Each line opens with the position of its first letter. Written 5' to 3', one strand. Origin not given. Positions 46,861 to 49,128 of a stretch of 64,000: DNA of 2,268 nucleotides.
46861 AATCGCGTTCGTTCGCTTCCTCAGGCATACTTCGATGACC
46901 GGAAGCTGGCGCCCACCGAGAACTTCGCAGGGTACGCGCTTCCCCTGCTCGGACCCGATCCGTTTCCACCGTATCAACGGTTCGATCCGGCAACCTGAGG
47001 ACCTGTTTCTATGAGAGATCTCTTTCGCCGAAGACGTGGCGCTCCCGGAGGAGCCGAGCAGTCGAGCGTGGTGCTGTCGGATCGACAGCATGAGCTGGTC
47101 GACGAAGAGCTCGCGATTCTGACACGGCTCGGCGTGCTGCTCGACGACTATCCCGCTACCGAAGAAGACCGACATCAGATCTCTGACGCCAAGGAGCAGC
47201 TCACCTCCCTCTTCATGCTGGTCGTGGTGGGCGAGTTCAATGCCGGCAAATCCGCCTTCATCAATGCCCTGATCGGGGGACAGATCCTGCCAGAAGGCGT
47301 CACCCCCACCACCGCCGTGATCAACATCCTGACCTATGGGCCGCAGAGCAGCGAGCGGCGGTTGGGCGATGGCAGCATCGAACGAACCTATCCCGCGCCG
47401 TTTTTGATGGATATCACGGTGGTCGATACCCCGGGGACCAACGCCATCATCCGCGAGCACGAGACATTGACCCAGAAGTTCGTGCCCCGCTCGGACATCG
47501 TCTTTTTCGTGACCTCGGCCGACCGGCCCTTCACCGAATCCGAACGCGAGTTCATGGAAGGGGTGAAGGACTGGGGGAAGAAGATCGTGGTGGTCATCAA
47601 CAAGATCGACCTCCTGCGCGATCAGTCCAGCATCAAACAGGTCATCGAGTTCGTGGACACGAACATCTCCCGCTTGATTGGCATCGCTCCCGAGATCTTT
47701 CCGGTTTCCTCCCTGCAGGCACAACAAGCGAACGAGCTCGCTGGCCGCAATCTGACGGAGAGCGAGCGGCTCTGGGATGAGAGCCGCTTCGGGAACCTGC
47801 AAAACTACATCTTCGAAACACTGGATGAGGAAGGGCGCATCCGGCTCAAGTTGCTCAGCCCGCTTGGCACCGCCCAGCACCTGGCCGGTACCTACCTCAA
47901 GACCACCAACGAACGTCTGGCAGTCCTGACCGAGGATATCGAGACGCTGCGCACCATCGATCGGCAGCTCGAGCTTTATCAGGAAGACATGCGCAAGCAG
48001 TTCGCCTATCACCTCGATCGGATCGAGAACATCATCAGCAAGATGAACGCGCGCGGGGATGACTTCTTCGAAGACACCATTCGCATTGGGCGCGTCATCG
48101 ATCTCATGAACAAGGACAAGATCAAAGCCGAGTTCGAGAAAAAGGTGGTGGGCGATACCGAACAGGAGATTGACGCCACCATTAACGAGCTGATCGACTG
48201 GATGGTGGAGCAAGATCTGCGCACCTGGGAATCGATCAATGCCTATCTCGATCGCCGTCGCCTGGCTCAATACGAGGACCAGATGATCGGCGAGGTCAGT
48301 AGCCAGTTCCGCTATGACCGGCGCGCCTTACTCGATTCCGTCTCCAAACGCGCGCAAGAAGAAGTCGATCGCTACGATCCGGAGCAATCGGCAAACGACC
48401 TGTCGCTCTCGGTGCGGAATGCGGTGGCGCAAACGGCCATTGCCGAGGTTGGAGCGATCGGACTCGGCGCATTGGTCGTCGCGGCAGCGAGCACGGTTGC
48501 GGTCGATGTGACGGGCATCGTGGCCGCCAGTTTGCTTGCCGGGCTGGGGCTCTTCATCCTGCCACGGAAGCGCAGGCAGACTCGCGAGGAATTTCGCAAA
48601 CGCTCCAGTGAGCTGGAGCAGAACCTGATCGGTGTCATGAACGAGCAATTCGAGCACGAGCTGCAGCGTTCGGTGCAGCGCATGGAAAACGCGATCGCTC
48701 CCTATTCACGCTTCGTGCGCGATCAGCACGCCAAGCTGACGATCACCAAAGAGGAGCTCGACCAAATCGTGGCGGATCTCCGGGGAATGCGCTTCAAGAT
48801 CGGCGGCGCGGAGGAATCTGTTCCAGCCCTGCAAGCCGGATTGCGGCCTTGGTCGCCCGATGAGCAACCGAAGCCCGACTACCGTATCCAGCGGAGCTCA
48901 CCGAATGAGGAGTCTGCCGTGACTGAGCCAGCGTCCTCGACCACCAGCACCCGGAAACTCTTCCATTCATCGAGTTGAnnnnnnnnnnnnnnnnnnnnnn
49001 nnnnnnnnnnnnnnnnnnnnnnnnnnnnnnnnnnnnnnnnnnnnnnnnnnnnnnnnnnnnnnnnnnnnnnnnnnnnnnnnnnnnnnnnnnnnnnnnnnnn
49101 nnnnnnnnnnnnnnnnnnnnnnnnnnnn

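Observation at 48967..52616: Locus B: second copy of the STAND-LuxR / cupredoxin-like pair, divergently arranged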

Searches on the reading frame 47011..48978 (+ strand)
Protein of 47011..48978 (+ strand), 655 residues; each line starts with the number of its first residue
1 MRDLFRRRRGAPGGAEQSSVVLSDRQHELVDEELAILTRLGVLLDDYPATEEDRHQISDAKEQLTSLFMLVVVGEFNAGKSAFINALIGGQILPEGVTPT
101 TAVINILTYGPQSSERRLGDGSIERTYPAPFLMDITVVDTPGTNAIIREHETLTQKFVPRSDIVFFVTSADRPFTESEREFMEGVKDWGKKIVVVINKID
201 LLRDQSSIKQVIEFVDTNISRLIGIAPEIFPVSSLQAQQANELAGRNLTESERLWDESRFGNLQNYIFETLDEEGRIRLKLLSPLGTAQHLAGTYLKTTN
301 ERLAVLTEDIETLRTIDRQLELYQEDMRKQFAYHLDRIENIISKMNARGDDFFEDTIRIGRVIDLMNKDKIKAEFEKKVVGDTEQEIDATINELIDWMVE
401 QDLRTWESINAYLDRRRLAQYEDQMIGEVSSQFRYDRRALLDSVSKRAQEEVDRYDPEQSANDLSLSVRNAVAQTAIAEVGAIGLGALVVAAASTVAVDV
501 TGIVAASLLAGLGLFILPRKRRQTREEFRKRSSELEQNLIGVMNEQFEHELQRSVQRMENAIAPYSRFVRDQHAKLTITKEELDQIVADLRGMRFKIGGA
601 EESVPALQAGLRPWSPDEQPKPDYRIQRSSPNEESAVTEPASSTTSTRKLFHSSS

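Call 3: search_protein_families(library=pfam, proteins=[window:47011-48978:+], max_evalue=0.01)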
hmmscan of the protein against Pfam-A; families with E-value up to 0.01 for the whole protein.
window:47011-48978:+ (655 aa): 9 families
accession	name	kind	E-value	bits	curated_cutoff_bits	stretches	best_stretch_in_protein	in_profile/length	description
PF00350.29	Dynamin_N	-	4.6e-27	95.5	27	2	70-116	1-47/168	Dynamin family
PF01926.29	MMR_HSR1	-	5.9e-12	46.1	21.9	1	71-198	3-113/113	50S ribosome-binding GTPase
PF00009.33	GTP_EFTU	-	5.4e-10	39.6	26.5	1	69-243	5-178/188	Elongation factor Tu GTP binding domain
PF03193.22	RsgA_GTPase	-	7.6e-08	32.8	30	1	143-216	5-80/174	RsgA GTPase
PF02421.24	FeoB_N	-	6.1e-05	23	27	0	134-206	48-122/156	Ferrous iron transport protein B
PF10662.15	PduV-EutP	-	0.00021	21.6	21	1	136-243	39-137/143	Ethanolamine utilisation - propanediol utilisation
PF18181.6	SLATT_1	-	0.00036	21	26.3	1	469-563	23-116/122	SMODS and SLOG-associating 2TM effector domain 1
PF04548.22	AIG1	-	0.0013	18.6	27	1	70-203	3-130/212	AIG1 family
PF09547.16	SpoIVA_ATPase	-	0.0037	17.1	26.6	0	59-95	9-45/237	Stage IV sporulation protein A, ATPase domain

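Call 79: search_protein_families(library=padloc, proteins=[window:47011-48978:+], max_evalue=0.001)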
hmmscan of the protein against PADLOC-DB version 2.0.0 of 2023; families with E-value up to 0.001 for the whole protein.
window:47011-48978:+ (655 aa): 2 families
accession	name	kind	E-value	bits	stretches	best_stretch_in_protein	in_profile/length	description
PDLC03841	LeoBC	-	1.2e-26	92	1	53-562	62-557/601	-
PDLC03839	LeoA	-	9.8e-21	72.4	1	32-590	15-530/559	-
